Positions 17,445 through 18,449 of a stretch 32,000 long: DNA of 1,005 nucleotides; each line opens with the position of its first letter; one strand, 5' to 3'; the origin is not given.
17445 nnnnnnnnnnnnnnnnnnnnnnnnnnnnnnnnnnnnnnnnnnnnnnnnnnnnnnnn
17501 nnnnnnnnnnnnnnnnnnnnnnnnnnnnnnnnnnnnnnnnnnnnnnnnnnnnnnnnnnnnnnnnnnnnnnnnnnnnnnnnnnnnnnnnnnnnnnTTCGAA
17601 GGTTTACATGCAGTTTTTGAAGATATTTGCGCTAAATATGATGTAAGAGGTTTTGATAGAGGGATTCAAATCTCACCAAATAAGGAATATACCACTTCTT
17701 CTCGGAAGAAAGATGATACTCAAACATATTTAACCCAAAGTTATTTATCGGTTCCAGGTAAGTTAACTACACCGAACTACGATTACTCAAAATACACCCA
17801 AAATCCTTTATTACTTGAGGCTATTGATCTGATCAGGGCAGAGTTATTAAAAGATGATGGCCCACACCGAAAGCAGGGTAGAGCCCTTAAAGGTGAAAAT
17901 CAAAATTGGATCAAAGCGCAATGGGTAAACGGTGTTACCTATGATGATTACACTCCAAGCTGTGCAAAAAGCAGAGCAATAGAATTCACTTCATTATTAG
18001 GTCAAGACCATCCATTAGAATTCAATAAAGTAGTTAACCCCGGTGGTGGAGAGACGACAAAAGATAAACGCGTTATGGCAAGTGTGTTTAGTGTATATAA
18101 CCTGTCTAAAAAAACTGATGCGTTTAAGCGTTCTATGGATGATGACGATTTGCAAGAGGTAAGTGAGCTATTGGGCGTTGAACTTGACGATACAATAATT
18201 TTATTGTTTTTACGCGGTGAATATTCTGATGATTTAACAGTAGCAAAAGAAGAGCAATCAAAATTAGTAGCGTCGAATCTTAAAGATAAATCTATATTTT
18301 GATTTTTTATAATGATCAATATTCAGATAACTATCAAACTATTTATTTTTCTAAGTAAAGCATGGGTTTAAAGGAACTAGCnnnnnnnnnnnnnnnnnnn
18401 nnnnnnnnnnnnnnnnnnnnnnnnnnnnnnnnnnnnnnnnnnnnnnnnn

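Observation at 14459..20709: Two tandem paralogous SF2 helicase-like genes plus a 10x zinc-ribbon / T5orf172-GIY-YIG nuclease: candidate undescribed helicase-nuclease defence module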

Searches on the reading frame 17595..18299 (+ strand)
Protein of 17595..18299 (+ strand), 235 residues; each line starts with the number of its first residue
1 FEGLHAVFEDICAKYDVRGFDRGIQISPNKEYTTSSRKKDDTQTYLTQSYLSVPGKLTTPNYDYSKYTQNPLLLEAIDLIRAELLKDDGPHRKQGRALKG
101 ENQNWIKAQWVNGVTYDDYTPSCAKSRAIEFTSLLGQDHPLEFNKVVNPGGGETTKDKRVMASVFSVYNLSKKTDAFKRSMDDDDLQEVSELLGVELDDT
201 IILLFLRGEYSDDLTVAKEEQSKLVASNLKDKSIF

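Call 61: predict_structure(alignment_id=A3)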
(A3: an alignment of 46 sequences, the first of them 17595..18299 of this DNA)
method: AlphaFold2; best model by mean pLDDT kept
length: 235 residues; sequences in the alignment: 46
mean_pLDDT: 89.8   pTM: 0.79
mean pLDDT of the five models: 89.8, 87.8, 86.4, 86.3, 85.8
residues with pLDDT >= 90: 161; 70-90: 50; 50-70: 23; < 50: 1
segments of 3 or more residues with pLDDT < 50: none
pLDDT, mean of each block of 10 residues (from residue 1): 82 76 73 62 95 97 97 98 94 93 94 96 97 98 93 92 98 92 98 98 98 92 69 58
secondary structure, 60 per line:
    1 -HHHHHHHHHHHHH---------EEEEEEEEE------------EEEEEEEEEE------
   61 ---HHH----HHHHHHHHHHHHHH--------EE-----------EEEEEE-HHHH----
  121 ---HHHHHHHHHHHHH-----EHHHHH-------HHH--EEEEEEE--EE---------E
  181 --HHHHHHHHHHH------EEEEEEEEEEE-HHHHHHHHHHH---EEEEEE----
elements in order: H2-14 E24-32 E45-54 H71-84 E106-111 H113-116 H124-136 H143-147 E160-166 H183-193 E200-210 H212-222 E226-231

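Call 64: fold_search(model_id=the predicted structure, library=pdb)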
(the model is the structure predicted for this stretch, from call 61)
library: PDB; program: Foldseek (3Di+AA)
matches with E <= 10: 66; with E <= 0.001: 0
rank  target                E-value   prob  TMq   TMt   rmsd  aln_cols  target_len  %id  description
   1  7vcj                  2.0e+00  0.01  0.13  0.10  22.1       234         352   12  Arginine kinase H227A from Daphnia magna (released 2022-02-16)
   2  2w45_A                2.8e+00  0.03  0.13  0.07  12.2        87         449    8  Epstein-Barr virus alkaline nuclease (released 2009-06-30)
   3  3b49                  2.8e+00  0.02  0.14  0.16  21.0       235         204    8  Crystal structure of an uncharacterized conserved protein from Listeria innocua (released 2007-11-13)
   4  2w4b_B                2.8e+00  0.01  0.12  0.08  11.6       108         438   15  Epstein-Barr virus alkaline nuclease D203S mutant (released 2009-06-30)
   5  3zid_B                3.4e+00  0.01  0.10  0.07  11.1        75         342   17  CetZ from Methanosaeta thermophila strain DSM 6194 (released 2013-08-14)
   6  4am1                  3.4e+00  0.01  0.12  0.09  21.8       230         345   13  Crystal structure of the marine crustacean decapod shrimp (Litopenaeus vannamei) arginine kinase in the absence of subst (released 2012-07-11)
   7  3fhd                  3.8e+00  0.02  0.12  0.07  14.1       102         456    9  Crystal structure of the Shutoff and Exonuclease Protein from Kaposis Sarcoma Associated Herpesvirus (released 2009-11-24)
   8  2w45_B                3.8e+00  0.02  0.13  0.08  11.9       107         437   17  Epstein-Barr virus alkaline nuclease (released 2009-06-30)
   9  6zzn                  4.4e+00  0.01  0.17  0.18  19.5       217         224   12  Crystal structure of the cubic catalytic core of the Mycobacterium tuberculosis branched-chain alphaketoacid acyltransfe (released 2021-08-18)
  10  1fnn_A                4.4e+00  0.01  0.10  0.07  13.6        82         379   17  CRYSTAL STRUCTURE OF CDC6P FROM PYROBACULUM AEROPHILUM (released 2000-10-04)
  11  8eii_B                4.6e+00  0.03  0.18  0.11  10.2       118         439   11  Cryo-EM structure of human DNMT3B homo-tetramer (form II) (released 2023-09-20)
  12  2h9b_A                4.6e+00  0.01  0.12  0.12  18.8       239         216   11  Crystal structure of the effector binding domain of a BenM variant (BenM R156H/T157S) (released 2007-06-26)
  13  6pwy_B                4.6e+00  0.01  0.10  0.06  16.5       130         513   12  Structure of C. elegans ZK177.8, SAMHD1 ortholog (released 2020-07-29)
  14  5t10_B                5.0e+00  0.01  0.11  0.14  19.1       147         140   11  PelC dodecamer from Paraburkholderia phytofirmans, space group P6 (released 2017-03-15)
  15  4bhl                  5.0e+00  0.01  0.12  0.08  21.8       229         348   14  Crystal structure of Litopenaeus vannamei arginine kinase in binary complex with arginine (released 2013-09-04)
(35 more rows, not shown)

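Call 67: fold_search(model_id=the predicted structure, library=viral)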
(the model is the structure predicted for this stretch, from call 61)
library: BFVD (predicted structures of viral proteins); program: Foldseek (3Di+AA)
matches with E <= 10: 79; with E <= 0.001: 0
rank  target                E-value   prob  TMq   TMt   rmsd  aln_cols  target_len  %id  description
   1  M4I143                3.8e-01  0.04  0.16  0.14  14.0       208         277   10  Replicase (Fragment) [Tobacco rattle virus]
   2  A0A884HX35            7.3e-01  0.02  0.11  0.14  17.7       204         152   12  (no name in the UniProt tables at hand)
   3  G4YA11                1.1e+00  0.05  0.19  0.18  13.8       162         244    8  (no name in the UniProt tables at hand)
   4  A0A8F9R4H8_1          1.1e+00  0.02  0.15  0.06  13.2       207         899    7  RNA-dependent RNA polymerase (Fragment) [Sisal-associated Virgavirus C]
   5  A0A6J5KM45            1.2e+00  0.05  0.11  0.07   7.0        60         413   12  Methyltransferase FkbM [uncultured Caudovirales phage]
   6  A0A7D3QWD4            1.3e+00  0.03  0.18  0.11  11.7       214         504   10  3-deoxy-8-phosphooctulonate synthase [Fadolivirus FV1/VV64]
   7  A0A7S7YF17            1.3e+00  0.02  0.09  0.11  10.2        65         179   12  dihydrofolate reductase [Medusavirus stheno T3]
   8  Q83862                1.5e+00  0.03  0.19  0.06  21.5       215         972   11  106.4KD protein [Nilaparvata lugens reovirus]
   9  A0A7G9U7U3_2          1.9e+00  0.02  0.17  0.05  13.7       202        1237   10  Polyprotein [Ceratobasidium endornavirus 2]
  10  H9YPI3                2.0e+00  0.01  0.13  0.09  17.8       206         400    8  (no name in the UniProt tables at hand)
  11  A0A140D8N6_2          2.4e+00  0.03  0.14  0.04  16.1       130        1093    9  Replicase [Drosophila unispina virus 1]
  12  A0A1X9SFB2            2.6e+00  0.03  0.12  0.26  11.7       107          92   15  (no name in the UniProt tables at hand)
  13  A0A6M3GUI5            2.6e+00  0.03  0.17  0.12   8.2       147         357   10  (no name in the UniProt tables at hand)
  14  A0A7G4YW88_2          2.6e+00  0.01  0.14  0.06  25.4       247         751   10  (no name in the UniProt tables at hand)
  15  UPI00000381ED         2.8e+00  0.01  0.13  0.09  23.5       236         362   10  (no name look-up for this kind of identifier)
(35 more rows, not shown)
